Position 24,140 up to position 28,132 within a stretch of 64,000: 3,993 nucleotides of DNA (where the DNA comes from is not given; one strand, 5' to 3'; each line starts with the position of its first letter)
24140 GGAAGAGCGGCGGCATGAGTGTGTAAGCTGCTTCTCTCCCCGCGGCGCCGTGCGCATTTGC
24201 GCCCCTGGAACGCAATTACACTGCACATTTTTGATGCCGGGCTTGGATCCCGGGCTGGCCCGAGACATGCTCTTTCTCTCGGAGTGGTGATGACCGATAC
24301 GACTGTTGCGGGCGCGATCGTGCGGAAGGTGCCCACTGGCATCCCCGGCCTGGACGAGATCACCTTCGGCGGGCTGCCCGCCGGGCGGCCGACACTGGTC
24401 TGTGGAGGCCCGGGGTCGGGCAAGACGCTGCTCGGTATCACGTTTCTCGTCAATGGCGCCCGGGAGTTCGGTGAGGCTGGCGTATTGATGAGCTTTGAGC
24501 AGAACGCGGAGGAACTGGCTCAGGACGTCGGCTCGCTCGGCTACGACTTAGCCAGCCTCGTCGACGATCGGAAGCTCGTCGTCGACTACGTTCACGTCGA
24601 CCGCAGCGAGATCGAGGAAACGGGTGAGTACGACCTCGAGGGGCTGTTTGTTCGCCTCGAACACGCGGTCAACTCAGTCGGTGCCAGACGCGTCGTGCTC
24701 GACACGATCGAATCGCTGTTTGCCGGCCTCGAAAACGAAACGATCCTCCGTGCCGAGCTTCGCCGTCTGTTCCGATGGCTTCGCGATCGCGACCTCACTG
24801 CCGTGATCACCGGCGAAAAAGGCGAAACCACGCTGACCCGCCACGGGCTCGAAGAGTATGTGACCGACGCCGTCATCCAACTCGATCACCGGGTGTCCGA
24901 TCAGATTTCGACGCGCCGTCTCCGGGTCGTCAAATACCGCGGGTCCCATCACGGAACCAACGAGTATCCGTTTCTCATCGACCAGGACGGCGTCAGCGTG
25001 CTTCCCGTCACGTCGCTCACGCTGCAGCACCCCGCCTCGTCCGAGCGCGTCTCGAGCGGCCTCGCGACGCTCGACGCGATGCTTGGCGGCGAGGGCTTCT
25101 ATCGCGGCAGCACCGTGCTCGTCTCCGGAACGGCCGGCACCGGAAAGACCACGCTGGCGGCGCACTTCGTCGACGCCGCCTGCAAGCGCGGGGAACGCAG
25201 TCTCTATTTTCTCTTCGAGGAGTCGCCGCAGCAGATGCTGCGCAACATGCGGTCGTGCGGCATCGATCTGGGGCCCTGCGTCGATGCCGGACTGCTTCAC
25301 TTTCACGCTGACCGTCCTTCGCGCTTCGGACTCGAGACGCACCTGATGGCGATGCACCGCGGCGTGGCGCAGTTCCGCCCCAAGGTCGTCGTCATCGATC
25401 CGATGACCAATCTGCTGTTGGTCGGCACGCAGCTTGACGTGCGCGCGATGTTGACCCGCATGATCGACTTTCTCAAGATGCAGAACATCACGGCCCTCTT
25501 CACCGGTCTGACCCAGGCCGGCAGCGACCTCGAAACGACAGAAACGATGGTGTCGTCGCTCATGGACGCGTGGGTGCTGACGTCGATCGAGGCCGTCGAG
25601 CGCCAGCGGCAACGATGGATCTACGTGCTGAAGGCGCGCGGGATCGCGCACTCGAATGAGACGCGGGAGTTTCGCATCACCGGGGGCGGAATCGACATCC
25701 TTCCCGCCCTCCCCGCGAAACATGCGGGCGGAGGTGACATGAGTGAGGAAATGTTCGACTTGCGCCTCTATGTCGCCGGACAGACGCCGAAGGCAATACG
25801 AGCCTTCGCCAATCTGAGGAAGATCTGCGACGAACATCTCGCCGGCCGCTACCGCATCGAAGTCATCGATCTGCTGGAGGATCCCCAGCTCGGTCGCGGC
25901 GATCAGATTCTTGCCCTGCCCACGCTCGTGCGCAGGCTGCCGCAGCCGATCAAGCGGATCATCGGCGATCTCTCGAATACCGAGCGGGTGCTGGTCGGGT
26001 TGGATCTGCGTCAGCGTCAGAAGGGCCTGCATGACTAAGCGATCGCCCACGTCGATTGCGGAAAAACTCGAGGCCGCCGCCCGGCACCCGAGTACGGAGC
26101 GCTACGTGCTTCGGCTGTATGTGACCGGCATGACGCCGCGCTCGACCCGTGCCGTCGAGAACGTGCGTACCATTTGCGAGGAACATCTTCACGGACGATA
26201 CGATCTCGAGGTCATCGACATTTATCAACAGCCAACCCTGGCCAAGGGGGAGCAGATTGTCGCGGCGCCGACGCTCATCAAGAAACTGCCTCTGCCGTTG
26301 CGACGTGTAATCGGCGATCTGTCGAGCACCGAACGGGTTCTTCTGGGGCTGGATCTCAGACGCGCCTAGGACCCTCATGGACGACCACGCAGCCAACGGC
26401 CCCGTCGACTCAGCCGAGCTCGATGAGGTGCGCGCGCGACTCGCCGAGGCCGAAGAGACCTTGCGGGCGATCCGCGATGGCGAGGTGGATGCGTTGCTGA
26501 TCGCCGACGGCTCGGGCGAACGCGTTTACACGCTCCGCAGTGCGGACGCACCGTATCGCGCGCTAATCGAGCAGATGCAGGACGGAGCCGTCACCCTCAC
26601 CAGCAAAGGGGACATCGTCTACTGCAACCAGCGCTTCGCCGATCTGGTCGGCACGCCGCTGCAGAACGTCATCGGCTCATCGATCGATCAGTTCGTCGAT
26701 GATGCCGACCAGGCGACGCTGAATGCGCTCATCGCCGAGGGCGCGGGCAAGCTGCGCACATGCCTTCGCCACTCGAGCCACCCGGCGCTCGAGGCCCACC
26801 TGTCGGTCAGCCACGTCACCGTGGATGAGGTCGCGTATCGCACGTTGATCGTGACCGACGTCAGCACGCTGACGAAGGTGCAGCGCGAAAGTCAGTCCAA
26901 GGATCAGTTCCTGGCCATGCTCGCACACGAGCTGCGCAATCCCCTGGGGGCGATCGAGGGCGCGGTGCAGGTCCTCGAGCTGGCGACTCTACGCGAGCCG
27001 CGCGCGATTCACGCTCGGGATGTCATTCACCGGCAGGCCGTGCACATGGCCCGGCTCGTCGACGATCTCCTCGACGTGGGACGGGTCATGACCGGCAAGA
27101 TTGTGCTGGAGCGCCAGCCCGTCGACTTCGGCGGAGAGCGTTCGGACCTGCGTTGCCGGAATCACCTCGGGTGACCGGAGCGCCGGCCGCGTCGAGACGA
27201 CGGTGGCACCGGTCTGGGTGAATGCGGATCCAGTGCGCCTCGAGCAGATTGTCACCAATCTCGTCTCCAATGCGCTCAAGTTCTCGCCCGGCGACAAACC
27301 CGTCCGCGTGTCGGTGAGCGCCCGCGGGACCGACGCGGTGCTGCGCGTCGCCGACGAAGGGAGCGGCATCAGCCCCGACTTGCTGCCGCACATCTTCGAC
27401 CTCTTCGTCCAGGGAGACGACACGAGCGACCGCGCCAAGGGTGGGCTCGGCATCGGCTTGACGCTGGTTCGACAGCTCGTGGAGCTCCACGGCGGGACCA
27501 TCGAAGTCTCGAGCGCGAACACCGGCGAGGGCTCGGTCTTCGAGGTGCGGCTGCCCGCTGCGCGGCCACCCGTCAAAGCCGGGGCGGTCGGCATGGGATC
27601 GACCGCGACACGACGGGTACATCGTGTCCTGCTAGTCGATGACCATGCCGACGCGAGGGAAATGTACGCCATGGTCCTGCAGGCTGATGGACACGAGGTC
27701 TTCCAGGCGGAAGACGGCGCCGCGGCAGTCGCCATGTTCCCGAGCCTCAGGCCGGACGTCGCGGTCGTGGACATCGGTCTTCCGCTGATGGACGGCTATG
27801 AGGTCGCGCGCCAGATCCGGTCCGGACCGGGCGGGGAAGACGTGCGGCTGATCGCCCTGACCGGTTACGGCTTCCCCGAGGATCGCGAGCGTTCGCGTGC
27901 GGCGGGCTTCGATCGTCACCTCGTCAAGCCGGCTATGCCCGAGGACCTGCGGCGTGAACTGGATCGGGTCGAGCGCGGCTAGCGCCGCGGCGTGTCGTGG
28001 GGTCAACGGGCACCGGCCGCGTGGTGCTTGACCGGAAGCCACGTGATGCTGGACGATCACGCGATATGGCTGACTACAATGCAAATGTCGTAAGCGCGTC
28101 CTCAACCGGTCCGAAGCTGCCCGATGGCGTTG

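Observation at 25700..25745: kaiC has no stop codon before kaiB: a fusion, dual expression, or a one-base artefact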

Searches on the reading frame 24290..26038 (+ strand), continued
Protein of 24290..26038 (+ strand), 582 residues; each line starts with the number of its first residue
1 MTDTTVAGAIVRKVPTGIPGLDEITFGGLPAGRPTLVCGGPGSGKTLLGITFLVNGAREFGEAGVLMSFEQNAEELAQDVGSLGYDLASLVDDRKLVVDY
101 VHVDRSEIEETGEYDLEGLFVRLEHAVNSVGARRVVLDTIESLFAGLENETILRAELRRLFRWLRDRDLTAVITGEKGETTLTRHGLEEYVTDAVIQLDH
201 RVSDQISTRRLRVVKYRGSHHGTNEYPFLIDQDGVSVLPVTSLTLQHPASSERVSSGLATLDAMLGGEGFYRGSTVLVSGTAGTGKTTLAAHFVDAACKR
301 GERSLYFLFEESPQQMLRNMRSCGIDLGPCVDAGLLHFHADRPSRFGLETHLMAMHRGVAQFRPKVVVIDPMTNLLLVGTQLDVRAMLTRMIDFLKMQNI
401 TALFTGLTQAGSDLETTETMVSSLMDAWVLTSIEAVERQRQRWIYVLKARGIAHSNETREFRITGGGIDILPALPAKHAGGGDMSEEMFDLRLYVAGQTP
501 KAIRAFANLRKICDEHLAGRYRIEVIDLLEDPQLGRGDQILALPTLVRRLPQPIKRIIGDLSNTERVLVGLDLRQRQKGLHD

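Call 39: search_solved_structures(query=window:24290-26035:+, max_evalue=1e-10, show_alignments=2)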
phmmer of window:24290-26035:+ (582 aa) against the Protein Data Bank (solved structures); distinct sequences matched with E-value up to 1e-10: 58.
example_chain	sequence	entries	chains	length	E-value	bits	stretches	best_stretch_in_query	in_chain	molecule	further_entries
8db3_A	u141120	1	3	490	7.3e-173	579.3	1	12-473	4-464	Circadian clock protein KaiC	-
8dba_A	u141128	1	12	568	1.1e-172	578.7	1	11-473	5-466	Circadian clock protein KaiC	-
8fwi_A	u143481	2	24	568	1.5e-171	574.9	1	11-473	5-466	Circadian clock protein KaiC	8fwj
8zn5_B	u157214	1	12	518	1.5e-101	343.9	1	10-470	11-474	KaiC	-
8zn6_F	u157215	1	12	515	4.9e-88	299.3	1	10-470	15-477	KaiC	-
7dy1_A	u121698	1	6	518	2.3e-87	297.1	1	4-471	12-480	Circadian clock protein kinase KaiC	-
4o0m_A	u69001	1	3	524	2.4e-87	297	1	4-471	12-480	Circadian clock protein kinase KaiC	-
7wdc_A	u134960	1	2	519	8.3e-87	295.2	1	11-471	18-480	Circadian clock protein kinase KaiC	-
5jwq_A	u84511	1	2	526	8.7e-87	295.1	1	4-471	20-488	Circadian clock protein kinase KaiC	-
3jzm_A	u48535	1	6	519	9.1e-87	295.1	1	11-471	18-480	Circadian clock protein kinase kaiC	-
1u9i_A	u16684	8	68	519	9.2e-87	295.1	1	11-471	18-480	KaiC | Circadian clock protein kinase kaiC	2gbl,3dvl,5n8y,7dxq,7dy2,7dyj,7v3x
1tf7_A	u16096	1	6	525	9.6e-87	295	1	11-471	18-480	KaiC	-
4ijm_A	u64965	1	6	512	1.1e-86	294.8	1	11-471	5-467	Circadian clock protein kinase KaiC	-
7dyi_A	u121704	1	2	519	1.3e-86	294.6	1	11-471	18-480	Circadian clock protein kinase KaiC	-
7dye_A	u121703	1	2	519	2.3e-86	293.7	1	11-471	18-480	Circadian clock protein kinase KaiC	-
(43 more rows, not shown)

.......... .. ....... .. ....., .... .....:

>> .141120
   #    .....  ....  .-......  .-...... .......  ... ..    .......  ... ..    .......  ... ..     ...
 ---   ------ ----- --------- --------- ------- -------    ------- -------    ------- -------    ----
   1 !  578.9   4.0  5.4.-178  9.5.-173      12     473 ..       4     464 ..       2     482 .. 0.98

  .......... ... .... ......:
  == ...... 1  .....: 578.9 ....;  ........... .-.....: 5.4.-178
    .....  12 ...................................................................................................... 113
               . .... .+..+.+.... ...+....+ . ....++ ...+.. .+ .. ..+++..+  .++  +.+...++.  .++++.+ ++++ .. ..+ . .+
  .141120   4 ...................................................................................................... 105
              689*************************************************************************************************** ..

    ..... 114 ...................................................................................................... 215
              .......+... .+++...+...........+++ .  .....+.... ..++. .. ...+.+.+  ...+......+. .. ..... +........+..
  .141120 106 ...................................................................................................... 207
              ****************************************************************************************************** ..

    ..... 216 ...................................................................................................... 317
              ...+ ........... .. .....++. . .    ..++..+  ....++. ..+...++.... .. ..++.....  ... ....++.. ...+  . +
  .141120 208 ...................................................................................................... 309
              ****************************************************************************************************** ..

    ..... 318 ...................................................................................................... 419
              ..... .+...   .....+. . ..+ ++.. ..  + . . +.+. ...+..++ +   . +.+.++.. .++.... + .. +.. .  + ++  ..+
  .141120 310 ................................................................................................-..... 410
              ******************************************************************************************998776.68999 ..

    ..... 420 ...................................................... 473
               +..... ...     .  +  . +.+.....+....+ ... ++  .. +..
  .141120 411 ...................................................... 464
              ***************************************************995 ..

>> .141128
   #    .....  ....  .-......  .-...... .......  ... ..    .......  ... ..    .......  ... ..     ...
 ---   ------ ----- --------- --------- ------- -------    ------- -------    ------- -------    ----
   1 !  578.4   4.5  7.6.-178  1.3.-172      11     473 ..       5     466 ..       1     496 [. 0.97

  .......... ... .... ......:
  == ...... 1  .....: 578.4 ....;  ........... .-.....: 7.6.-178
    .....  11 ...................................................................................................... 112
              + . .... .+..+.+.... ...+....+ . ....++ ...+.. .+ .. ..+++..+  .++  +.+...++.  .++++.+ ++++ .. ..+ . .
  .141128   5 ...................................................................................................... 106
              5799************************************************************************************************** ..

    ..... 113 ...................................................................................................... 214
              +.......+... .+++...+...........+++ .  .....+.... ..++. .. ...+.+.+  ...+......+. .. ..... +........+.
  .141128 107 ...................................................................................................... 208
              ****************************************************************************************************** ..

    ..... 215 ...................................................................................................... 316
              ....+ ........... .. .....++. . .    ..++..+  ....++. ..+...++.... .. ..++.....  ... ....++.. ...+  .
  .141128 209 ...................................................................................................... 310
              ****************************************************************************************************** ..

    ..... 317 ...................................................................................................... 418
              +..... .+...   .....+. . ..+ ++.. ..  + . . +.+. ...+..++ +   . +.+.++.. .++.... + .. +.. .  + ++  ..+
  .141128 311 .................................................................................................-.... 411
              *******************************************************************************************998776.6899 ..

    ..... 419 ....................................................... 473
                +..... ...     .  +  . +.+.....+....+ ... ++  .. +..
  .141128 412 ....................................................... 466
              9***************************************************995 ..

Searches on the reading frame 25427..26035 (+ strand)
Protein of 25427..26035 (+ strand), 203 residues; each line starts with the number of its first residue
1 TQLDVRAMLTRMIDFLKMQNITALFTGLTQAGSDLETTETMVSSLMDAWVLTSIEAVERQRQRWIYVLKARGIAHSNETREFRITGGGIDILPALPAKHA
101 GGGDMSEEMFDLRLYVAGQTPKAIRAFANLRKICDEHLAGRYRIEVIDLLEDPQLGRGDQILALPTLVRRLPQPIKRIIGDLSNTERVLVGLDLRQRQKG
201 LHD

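Call 29: search_protein_representatives(protein=window:25427-26035:+)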
Query: 203 residues. Proteins with E-value up to 0.001 (for the whole library): 7180; up to 1e-10: 3186; up to 1e-30: 83. The best 150 are listed.
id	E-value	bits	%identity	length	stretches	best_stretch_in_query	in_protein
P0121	1.3e-57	210.9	62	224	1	1-183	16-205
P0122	6.9e-57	208.5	59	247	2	111-198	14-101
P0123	9.0e-52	191.9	74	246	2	106-200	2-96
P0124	1.8e-50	187.6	53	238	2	109-195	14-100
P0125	2.0e-50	187.5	66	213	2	117-195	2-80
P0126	1.6e-48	181.2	53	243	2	110-200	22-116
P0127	8.9e-48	178.8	51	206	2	110-195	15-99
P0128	2.6e-47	177.3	57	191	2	130-196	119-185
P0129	2.7e-47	177.2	61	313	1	33-199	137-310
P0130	1.8e-45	171.3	47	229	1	2-197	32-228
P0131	7.3e-44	166.1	87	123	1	107-198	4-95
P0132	5.6e-43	163.2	53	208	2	109-192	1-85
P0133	7.5e-43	162.7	66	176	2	119-197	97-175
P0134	3.5e-42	160.6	45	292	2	101-195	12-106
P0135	1.4e-41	158.6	77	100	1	3-103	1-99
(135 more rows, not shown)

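Call 51: find_homologous_proteins(query=window:25487-26035:+, max_evalue=1e-20)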
Query window:25487-26035:+ (183 aa): 7999 proteins with E <= 1e-20 among 8000 candidates; the best 120 are listed.
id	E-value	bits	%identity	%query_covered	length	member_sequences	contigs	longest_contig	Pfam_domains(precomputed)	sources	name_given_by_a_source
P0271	2.7e-63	231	-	-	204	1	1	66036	PF07689.19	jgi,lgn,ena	-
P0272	3.0e-62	227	93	45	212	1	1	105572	PF07689.19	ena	-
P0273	3.1e-61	224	67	87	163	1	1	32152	PF07689.19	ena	-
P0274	8.6e-61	223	68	86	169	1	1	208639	PF07689.19,PF06745.20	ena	-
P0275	1.7e-58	215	65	86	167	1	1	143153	PF07689.19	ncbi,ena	-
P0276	7.1e-58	213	-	-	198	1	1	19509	PF07689.19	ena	-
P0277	2.0e-53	199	-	-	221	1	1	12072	PF07689.19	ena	-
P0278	6.2e-53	197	93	54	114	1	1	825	PF07689.19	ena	-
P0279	1.6e-52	196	92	55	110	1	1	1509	PF07689.19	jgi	jgi:circadian clock protein KaiB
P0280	3.1e-52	195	-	-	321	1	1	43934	PF07689.19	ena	-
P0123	1.6e-51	192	80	52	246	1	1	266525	PF07689.19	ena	-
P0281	1.8e-51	192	-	-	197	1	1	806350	PF07689.19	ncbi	-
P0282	3.5e-51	191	-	-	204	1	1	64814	PF07689.19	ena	-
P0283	9.7e-51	190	91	54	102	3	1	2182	PF07689.19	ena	-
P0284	1.3e-50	190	92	53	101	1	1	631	PF07689.19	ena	-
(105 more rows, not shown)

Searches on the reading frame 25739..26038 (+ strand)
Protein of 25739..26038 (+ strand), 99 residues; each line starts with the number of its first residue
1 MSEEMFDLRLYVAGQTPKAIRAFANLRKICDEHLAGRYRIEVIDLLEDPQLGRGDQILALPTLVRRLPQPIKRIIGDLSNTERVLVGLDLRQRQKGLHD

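Call 15: find_encoding_contigs(protein=window:25739-26038:+, flank=6000, max_places=10)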
Protein window:25739-26038:+ (99 aa): 5 contigs read that carry it; 5 places shown.
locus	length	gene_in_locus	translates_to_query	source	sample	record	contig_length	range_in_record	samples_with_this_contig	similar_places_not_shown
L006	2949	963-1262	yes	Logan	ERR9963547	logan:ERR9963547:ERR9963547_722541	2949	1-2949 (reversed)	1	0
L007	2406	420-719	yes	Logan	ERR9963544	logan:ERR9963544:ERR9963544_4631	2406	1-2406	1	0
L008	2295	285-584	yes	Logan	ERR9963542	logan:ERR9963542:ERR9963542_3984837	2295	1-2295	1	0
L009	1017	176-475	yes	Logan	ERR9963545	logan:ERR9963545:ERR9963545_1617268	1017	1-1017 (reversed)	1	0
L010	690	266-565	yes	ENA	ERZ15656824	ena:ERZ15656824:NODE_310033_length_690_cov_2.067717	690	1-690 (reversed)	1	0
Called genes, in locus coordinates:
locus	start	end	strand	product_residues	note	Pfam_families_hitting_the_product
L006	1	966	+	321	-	?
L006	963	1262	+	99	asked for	PF07689:KaiB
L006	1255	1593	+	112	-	PF07689:KaiB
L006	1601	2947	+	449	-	?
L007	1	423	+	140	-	?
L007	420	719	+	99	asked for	PF07689:KaiB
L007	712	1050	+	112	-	PF07689:KaiB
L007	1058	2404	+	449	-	?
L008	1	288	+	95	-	?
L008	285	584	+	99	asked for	PF07689:KaiB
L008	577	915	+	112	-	PF07689:KaiB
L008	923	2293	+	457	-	?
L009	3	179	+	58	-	?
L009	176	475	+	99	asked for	PF07689:KaiB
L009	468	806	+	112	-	PF07689:KaiB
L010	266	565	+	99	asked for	PF07689:KaiB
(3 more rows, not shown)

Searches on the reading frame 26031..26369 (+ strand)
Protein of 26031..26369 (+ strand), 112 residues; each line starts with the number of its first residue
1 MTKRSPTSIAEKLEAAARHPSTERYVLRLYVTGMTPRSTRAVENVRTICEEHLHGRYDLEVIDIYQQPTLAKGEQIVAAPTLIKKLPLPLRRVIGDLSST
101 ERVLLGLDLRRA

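Call 5: search_protein_families(library=pfam, proteins=[window:26031-26369:+])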
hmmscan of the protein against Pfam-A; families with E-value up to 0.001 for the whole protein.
window:26031-26369:+ (112 aa): 1 family
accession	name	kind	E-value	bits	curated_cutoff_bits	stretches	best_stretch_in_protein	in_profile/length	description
PF07689.18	KaiB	-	3.8e-26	91.1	27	1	28-108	1-81/82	KaiB domain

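Call 6: search_protein_families(library=ncbifam, proteins=[window:26031-26369:+])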
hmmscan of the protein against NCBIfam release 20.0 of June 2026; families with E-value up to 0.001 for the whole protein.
window:26031-26369:+ (112 aa): 3 families
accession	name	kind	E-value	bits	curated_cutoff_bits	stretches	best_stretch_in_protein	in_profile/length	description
NF006798.0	PRK09301.1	equivalog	9.3e-30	102.8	110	1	23-109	5-91/105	circadian clock protein KaiB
TIGR02654.1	circ_KaiB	equivalog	1.9e-28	98.3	145.3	1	24-108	3-87/87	circadian clock protein KaiB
NF006800.0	PRK09303.1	equivalog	2.3e-06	26.8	342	1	27-92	15-82/383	histidine kinase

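Call 14: find_encoding_contigs(protein=window:26031-26369:+, flank=6000, max_places=6)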
Protein window:26031-26369:+ (112 aa): 1 contig read that carries it; 1 place shown.
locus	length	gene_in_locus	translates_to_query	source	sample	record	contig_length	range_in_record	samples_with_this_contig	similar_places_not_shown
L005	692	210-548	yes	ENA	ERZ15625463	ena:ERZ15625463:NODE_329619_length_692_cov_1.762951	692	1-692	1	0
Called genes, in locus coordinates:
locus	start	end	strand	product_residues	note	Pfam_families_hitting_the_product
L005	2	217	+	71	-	?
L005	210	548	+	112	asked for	PF07689:KaiB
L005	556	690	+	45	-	?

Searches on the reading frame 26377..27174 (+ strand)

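Call 5: search_protein_families(library=pfam, proteins=[window:26377-27174:+])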
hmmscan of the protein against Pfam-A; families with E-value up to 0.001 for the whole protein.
window:26377-27174:+ (265 aa): 6 families
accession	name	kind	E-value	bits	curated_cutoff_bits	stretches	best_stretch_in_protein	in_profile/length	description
PF00512.31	HisKA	-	6e-15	55.5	26.9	1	175-237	2-63/66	His Kinase A (phospho-acceptor) domain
PF00989.32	PAS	-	4.5e-09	36.7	22.6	1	60-131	3-67/113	PAS fold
PF13426.13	PAS_9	-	1.5e-08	35.3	27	1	70-163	3-102/103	PAS domain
PF13188.13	PAS_8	-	2.2e-07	31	21.8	1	60-110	3-54/65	PAS domain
PF24820.1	Diguanyl_cycl_sensor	-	3.4e-06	27.4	28.1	1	63-152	1-89/109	Diguanylate cyclase-like sensor domain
PF08448.16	PAS_4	-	6.1e-06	26.9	23.1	1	65-121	2-58/110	PAS fold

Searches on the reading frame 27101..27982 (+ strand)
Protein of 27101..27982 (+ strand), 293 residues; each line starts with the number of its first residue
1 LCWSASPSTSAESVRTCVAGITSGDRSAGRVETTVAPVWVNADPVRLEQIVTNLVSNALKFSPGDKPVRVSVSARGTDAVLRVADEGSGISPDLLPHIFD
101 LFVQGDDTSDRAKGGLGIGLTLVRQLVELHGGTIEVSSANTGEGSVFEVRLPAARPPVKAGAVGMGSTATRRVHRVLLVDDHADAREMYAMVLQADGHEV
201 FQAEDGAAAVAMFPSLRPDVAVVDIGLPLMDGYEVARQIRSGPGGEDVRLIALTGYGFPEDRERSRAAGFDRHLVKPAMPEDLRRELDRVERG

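Call 5: search_protein_families(library=pfam, proteins=[window:27101-27982:+])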
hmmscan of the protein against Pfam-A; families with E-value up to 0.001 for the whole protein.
window:27101-27982:+ (293 aa): 3 families
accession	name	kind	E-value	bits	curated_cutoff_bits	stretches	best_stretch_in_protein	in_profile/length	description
PF02518.31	HATPase_c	-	4.6e-30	104.8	26.4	1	43-154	2-110/111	Histidine kinase-, DNA gyrase B-, and HSP90-like ATPase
PF00072.30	Response_reg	-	2.3e-21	76.5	30.2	1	176-286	1-109/111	Response regulator receiver domain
PF13581.12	HATPase_c_2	-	4.9e-05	23.8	27.4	1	50-128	39-110/127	Histidine kinase-like ATPase domain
